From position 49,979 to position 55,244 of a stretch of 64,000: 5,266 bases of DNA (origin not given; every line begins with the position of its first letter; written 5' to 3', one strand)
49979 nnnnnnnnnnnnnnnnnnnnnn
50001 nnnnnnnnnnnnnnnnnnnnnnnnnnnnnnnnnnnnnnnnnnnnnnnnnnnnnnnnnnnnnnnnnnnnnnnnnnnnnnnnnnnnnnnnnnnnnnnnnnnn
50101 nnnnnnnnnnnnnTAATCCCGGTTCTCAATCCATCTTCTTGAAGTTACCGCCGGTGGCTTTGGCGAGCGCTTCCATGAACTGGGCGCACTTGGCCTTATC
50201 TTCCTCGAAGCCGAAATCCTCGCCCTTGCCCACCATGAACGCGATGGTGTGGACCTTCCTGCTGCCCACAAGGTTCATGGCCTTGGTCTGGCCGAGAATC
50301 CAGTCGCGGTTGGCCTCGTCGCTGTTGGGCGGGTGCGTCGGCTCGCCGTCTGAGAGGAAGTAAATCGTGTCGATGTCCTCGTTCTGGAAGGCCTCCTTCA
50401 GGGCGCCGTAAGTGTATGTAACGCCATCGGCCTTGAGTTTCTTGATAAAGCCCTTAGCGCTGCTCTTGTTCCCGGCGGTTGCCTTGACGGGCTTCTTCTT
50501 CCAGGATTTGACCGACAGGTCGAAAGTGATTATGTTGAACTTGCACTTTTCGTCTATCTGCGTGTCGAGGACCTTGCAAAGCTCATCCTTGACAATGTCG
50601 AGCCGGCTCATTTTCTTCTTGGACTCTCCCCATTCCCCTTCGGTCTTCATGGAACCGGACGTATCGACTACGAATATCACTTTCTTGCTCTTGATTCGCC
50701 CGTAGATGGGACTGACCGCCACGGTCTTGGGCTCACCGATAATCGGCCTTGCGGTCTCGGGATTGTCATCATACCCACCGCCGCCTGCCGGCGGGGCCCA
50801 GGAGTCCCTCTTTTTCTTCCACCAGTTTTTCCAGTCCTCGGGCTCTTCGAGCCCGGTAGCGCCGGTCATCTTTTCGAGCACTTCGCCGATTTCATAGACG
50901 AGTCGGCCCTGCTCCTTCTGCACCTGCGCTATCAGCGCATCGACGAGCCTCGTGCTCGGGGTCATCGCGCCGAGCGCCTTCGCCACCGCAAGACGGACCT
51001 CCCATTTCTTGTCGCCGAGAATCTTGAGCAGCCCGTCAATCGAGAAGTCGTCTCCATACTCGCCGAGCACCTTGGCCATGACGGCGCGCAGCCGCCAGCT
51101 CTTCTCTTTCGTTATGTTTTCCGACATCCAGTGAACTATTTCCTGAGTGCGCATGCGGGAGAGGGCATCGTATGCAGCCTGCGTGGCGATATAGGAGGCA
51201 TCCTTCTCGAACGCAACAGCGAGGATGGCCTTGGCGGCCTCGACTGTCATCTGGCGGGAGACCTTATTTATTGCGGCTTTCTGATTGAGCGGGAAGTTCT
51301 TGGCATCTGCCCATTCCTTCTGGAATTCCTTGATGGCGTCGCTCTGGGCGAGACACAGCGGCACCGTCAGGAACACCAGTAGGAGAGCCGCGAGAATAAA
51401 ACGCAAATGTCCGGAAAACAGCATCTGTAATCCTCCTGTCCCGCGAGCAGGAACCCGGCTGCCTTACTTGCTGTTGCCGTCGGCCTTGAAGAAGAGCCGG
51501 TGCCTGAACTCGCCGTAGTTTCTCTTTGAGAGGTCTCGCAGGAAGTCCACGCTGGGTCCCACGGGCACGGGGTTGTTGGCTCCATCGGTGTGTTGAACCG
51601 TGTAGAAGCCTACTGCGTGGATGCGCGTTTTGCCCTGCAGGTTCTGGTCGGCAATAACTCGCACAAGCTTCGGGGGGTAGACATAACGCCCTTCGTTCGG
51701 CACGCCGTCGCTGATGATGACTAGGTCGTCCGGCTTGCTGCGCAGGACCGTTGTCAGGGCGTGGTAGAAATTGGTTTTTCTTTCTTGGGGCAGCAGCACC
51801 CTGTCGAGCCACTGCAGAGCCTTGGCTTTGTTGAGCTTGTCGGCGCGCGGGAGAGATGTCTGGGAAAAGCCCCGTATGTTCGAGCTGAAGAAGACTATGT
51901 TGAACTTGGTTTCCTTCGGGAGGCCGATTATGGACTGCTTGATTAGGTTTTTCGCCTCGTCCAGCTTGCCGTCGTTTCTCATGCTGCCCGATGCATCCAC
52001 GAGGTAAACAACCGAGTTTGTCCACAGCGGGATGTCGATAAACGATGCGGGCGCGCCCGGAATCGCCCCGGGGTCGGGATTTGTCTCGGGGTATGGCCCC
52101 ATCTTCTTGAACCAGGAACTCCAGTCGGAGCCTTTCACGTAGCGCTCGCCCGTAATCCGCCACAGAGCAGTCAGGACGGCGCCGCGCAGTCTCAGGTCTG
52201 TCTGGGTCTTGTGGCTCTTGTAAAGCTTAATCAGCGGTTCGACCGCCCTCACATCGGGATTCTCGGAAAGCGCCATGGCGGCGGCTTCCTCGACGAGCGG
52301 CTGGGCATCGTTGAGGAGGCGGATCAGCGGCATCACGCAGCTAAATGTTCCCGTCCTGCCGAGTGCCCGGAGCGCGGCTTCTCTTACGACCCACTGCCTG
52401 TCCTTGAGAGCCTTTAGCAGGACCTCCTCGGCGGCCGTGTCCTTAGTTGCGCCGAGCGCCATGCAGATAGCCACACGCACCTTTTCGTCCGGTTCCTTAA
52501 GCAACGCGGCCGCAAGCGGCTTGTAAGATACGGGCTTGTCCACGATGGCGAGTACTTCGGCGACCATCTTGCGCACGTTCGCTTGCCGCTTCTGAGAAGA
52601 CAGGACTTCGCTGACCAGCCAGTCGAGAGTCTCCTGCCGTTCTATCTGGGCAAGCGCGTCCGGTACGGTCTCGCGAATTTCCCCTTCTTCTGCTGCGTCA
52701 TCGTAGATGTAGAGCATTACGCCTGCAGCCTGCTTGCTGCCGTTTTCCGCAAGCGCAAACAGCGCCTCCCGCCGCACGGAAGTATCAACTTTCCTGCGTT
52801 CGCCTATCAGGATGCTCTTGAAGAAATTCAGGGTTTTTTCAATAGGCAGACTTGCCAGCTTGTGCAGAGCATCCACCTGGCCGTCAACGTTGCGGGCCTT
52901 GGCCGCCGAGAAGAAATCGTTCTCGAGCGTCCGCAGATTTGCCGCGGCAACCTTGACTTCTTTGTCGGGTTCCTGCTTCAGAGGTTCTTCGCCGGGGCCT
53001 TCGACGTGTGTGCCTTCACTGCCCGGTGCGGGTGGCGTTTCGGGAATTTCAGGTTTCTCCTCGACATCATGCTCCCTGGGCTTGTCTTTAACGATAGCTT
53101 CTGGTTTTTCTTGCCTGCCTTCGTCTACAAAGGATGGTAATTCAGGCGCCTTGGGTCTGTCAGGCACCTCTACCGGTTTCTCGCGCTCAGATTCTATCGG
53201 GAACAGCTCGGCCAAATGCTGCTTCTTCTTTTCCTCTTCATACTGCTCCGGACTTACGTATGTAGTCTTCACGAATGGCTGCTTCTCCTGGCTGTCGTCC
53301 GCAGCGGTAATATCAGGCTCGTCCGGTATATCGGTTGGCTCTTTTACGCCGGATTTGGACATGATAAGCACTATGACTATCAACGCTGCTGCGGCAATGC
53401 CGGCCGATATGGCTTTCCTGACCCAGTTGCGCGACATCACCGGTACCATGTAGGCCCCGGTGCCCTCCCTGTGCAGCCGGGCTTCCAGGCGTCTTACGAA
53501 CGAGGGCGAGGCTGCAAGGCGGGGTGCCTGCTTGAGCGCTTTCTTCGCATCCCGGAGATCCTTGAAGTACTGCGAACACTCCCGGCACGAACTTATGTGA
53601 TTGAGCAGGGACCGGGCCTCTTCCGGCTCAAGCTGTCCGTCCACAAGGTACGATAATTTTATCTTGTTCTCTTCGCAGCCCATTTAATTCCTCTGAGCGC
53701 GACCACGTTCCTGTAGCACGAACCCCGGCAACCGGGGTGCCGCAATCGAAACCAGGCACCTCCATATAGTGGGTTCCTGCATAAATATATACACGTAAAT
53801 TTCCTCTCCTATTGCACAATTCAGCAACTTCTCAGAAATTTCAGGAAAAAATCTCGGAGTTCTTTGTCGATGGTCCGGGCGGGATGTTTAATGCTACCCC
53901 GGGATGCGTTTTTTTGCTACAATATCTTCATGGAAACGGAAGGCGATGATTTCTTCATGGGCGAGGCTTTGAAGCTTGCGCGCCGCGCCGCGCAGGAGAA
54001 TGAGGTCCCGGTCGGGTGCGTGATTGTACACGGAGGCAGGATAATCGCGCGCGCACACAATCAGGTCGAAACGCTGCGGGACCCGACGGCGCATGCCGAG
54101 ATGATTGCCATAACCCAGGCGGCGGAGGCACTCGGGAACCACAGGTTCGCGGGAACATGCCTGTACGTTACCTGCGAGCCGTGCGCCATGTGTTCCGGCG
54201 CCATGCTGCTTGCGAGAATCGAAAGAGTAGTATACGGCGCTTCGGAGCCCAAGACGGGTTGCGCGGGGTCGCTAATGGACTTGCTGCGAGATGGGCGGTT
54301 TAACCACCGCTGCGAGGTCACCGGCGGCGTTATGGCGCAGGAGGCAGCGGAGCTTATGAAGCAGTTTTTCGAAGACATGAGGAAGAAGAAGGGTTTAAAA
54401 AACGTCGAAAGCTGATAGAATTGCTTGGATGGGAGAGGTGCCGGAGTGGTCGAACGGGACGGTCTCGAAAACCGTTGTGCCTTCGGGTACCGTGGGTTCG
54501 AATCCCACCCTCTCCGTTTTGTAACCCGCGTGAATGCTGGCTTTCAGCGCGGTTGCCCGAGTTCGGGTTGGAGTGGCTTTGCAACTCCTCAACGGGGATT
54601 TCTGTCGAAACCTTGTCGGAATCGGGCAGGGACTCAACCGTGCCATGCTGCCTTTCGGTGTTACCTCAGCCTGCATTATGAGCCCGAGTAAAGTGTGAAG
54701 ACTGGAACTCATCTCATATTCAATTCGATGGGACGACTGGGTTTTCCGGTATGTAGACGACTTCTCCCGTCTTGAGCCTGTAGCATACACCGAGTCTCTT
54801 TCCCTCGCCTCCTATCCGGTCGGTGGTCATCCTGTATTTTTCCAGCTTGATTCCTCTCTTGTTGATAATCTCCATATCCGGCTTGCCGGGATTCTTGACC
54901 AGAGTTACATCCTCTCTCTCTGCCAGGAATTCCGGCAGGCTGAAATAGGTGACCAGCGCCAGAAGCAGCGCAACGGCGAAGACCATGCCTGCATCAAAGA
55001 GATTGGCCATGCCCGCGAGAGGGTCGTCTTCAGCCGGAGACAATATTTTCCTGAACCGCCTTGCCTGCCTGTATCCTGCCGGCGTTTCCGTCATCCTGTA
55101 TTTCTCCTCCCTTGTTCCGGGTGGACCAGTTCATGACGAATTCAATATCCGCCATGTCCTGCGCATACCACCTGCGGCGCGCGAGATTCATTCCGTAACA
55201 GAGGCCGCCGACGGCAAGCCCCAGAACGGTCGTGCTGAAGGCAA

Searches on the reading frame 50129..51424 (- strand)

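Call 9: search_protein_families(library=pfam, proteins=[window:50129-51424:-])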
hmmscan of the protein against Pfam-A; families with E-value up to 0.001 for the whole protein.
window:50129-51424:- (432 aa): 4 families
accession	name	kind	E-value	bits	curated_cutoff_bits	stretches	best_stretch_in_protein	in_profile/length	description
PF13646.12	HEAT_2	-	5.3e-12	46.3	27.7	1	105-176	9-79/88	HEAT repeats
PF13768.12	VWA_3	-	8.6e-10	39.3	27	1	248-427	2-152/155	von Willebrand factor type A domain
PF13519.12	VWA_2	-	4.9e-07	30.8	27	1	249-360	1-106/107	von Willebrand factor type A domain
PF02985.28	HEAT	-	2.2e-05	24.7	23.5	1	131-156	4-29/31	HEAT repeat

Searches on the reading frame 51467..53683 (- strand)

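Call 9: search_protein_families(library=pfam, proteins=[window:51467-53683:-])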
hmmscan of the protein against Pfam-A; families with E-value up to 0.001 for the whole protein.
window:51467-53683:- (739 aa): 9 families
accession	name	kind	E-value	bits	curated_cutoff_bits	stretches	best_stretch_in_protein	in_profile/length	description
PF13646.12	HEAT_2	-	7.1e-28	97.2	27.7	4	388-446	2-60/88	HEAT repeats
PF03130.22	HEAT_PBS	-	5.8e-11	42.2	20.9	0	466-488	3-25/27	PBS lyase HEAT-like repeat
PF02985.28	HEAT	-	1e-07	32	23.5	0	421-443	4-26/31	HEAT repeat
PF13768.12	VWA_3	-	1.5e-07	32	27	1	557-693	2-133/155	von Willebrand factor type A domain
PF13519.12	VWA_2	-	2.1e-07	31.9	27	1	558-660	1-106/107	von Willebrand factor type A domain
PF00092.34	VWA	-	1.2e-06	29.3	23.8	1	558-693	2-139/174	von Willebrand factor type A domain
PF13513.12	HEAT_EZ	-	7.6e-06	26.8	27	0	431-474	1-54/55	HEAT-like repeat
PF13490.11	zf-HC2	-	0.00022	21.7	22.2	1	10-36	8-34/35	Putative zinc-finger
PF01347.28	Vitellogenin_N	-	0.00041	19.5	24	0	256-337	466-549/590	Lipoprotein amino terminal region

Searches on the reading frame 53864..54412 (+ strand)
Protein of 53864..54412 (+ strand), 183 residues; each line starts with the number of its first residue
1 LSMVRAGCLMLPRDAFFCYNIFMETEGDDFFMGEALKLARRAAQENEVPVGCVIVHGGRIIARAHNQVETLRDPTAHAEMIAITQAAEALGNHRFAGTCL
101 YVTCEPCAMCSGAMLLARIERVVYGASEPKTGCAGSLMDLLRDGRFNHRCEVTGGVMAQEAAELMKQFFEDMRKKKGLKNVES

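Call 48: search_protein_families(library=pfam, proteins=[window:53864-54412:+], max_evalue=0.000001)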
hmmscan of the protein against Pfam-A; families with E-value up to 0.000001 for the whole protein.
window:53864-54412:+ (183 aa): 2 families
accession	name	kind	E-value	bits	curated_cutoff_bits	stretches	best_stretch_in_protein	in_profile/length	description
PF14437.12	MafB19-deam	-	1.2e-37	129.4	27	1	30-173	5-142/142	MafB19-like deaminase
PF00383.29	dCMP_cyt_deam_1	-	2.4e-31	108.1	25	1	28-125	4-101/102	Cytidine and deoxycytidylate deaminase zinc-binding region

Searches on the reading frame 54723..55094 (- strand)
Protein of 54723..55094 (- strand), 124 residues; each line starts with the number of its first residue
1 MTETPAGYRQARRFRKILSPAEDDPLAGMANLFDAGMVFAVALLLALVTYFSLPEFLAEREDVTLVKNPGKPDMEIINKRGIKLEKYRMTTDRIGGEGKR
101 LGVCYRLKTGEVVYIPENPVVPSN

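Call 9: search_protein_families(library=pfam, proteins=[window:54723-55094:-])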
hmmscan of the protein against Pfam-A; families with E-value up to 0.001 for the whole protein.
window:54723-55094:- (124 aa): 1 family
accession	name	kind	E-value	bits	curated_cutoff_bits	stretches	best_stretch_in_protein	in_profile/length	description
PF09919.14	DUF2149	-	1.2e-29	103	27.1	1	26-117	1-92/92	Uncharacterized conserved protein (DUF2149)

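Call 53: search_protein_families(library=ncbifam, proteins=[window:54723-55094:-], max_evalue=0.001)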
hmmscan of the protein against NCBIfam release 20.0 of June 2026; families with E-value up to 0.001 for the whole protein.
window:54723-55094:- (124 aa): 0 families
